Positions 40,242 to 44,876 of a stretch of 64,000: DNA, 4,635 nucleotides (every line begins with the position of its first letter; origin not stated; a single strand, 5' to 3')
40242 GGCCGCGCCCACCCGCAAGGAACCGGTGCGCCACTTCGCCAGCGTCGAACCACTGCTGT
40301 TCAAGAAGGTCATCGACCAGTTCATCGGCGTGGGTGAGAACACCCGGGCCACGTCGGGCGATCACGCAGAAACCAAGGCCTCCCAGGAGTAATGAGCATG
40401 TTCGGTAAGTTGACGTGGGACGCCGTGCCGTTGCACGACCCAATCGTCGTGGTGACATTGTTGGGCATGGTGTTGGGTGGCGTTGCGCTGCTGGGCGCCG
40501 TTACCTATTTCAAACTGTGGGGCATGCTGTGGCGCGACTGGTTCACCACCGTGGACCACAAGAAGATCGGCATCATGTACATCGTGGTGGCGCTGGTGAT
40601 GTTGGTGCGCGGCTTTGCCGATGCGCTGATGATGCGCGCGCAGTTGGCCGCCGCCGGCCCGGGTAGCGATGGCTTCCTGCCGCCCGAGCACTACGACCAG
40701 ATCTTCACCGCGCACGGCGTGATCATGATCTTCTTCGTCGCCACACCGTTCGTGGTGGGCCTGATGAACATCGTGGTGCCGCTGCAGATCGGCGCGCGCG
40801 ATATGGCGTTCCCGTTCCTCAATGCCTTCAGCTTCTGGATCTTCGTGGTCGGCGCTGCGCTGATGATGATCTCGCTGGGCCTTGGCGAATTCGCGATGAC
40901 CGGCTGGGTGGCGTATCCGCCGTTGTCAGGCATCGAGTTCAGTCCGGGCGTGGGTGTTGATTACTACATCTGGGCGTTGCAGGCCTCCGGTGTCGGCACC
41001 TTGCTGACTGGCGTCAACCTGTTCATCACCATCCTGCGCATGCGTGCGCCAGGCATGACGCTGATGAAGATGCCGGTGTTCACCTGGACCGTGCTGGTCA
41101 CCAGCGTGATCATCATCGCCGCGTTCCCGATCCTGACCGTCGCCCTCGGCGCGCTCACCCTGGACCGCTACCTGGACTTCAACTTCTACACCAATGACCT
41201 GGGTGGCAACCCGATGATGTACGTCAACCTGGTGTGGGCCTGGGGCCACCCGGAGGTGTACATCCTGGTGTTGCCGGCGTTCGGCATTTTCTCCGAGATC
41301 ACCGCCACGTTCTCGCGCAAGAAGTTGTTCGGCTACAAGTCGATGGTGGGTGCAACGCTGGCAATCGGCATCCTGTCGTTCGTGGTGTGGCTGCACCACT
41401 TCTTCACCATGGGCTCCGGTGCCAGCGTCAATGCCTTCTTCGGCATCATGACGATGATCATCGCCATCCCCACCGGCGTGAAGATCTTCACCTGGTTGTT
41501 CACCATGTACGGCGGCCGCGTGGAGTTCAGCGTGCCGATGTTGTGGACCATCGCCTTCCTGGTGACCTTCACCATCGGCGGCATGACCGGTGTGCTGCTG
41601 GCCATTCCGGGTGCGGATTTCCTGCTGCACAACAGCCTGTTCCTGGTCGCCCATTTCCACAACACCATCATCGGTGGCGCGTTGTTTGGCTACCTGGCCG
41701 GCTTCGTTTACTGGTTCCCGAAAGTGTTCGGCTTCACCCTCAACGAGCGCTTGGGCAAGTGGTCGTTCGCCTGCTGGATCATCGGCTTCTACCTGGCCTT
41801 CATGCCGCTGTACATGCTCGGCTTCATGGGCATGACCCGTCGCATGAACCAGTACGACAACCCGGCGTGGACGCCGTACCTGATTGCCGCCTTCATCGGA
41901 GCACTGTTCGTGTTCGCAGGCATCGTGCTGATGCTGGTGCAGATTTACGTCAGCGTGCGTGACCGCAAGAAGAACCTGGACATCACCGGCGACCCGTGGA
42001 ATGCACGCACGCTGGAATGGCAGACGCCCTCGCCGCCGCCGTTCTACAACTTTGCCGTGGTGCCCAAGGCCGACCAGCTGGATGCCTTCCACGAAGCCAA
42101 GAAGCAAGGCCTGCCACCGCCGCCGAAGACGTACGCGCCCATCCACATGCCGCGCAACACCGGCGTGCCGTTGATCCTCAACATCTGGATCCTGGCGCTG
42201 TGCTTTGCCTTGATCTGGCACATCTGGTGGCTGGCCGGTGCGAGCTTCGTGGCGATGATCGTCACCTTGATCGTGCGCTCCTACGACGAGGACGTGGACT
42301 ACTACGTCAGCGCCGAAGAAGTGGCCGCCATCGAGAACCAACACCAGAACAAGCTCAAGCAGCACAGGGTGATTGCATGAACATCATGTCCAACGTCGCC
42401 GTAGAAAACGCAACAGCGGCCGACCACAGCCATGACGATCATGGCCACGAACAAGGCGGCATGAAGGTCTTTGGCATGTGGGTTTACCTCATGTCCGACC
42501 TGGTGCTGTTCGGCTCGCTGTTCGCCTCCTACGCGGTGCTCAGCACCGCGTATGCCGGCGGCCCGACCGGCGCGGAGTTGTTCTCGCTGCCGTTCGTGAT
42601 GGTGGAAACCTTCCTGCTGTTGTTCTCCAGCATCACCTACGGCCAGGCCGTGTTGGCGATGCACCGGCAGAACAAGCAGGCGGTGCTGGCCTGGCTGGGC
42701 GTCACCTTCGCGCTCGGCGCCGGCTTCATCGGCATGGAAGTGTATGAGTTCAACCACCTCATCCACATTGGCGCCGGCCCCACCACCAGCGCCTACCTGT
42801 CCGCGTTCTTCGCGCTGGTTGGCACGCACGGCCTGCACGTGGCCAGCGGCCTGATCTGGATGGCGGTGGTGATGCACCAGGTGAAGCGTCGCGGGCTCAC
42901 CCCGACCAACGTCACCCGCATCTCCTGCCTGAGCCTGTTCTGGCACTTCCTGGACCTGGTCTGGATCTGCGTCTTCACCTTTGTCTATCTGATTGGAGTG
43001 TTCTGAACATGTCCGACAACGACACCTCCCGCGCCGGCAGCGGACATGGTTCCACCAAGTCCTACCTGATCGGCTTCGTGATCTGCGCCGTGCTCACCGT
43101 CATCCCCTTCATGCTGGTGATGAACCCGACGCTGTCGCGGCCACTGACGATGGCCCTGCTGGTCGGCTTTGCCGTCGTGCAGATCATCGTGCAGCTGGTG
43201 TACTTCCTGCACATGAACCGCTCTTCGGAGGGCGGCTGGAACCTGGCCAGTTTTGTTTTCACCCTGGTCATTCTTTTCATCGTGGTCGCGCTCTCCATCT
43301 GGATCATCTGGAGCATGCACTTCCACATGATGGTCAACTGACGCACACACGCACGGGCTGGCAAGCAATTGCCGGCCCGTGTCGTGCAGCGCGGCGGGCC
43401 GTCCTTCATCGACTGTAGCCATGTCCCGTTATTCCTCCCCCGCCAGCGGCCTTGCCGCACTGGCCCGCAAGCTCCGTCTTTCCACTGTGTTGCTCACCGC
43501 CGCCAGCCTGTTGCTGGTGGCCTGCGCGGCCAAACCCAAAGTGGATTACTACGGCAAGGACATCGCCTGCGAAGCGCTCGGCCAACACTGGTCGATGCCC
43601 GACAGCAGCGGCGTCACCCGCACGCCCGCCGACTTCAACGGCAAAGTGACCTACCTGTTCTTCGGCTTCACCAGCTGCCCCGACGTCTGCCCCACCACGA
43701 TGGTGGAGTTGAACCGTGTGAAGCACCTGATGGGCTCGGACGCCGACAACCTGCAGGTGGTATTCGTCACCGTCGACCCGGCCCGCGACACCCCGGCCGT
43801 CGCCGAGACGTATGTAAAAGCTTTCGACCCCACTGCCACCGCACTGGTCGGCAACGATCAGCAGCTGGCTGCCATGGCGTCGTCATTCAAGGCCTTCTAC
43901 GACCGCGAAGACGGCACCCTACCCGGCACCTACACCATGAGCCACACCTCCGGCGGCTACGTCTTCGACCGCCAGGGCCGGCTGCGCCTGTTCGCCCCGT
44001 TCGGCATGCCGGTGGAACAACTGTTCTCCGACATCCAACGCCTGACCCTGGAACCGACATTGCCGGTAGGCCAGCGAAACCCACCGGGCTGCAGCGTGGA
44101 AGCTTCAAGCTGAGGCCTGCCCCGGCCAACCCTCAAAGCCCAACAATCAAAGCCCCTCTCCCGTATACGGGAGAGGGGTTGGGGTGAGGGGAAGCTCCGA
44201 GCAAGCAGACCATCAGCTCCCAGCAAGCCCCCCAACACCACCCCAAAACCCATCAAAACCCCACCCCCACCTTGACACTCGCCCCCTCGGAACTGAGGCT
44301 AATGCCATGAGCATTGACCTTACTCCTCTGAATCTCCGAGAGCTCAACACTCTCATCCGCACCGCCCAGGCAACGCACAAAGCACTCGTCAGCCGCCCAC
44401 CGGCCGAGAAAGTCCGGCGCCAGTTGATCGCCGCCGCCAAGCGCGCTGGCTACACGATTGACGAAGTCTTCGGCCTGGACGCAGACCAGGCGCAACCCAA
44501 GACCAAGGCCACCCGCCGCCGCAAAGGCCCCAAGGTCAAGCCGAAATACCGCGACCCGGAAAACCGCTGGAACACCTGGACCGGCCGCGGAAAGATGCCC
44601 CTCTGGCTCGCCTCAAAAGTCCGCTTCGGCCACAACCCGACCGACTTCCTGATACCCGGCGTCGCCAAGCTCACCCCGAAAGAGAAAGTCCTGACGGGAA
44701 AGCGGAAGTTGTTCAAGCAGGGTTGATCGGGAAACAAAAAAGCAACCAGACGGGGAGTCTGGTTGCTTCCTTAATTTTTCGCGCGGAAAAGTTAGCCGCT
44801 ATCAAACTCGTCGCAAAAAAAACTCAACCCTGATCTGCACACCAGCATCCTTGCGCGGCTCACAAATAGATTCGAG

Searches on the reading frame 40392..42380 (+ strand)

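Call 20: search_protein_families(library=pfam, proteins=[window:40392-42380:+], max_evalue=0.01)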
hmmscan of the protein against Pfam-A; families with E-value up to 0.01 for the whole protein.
window:40392-42380:+ (662 aa): 1 family
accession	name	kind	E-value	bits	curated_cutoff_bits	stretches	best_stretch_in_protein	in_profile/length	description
PF00115.25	COX1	-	3.7e-149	497.7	34.8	1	58-505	1-435/436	Cytochrome C and Quinol oxidase polypeptide I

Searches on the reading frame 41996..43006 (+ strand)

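Call 20: search_protein_families(library=pfam, proteins=[window:41996-43006:+], max_evalue=0.01)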
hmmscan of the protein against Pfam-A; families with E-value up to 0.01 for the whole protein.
window:41996-43006:+ (336 aa): 1 family
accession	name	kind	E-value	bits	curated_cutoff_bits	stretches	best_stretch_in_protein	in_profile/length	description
PF00510.24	COX3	-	2e-14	54.5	23.8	1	152-334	72-257/258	Cytochrome c oxidase subunit III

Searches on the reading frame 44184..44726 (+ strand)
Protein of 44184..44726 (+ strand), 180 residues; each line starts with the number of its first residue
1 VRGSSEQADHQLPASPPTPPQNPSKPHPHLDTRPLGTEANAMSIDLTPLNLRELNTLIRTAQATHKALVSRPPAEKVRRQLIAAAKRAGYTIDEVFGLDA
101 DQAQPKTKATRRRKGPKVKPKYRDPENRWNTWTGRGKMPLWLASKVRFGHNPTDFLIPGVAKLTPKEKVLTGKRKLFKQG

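Call 20: search_protein_families(library=pfam, proteins=[window:44184-44726:+], max_evalue=0.01)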
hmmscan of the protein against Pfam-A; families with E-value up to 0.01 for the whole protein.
window:44184-44726:+ (180 aa): 1 family
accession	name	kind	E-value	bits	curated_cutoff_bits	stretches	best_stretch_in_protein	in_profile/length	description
PF00816.26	Histone_HNS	-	9.6e-13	48.1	25.6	1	120-157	1-38/38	H-NS histone C-terminal domain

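Call 22: search_protein_families(library=padloc, proteins=[window:44184-44726:+], max_evalue=0.1)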
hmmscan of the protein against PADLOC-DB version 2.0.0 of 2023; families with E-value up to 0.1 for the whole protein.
window:44184-44726:+ (180 aa): 0 families

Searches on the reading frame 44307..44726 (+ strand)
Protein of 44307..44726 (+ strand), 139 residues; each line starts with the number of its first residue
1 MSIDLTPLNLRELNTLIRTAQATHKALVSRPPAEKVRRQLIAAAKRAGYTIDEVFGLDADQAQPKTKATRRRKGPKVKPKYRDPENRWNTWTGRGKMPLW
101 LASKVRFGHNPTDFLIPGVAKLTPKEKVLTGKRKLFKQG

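Call 79: find_encoding_contigs(protein=window:44307-44726:+, flank=6000, max_places=8)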
Protein window:44307-44726:+ (139 aa): 2 contigs read that carry it; 1 place shown.
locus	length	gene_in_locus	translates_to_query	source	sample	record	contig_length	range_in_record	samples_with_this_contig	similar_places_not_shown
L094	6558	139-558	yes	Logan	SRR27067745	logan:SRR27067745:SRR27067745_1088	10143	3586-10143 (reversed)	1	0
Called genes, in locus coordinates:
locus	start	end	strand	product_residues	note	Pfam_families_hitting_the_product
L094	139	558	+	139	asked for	PF00816:Histone_HNS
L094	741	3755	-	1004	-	PF05729:NACHT (weak)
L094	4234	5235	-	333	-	PF00111:Fer2, PF13510:Fer2_4 (weak), PF00970:FAD_binding_6, PF00175:NAD_binding_1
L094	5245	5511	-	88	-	PF00462:Glutaredoxin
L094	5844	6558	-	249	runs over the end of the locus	-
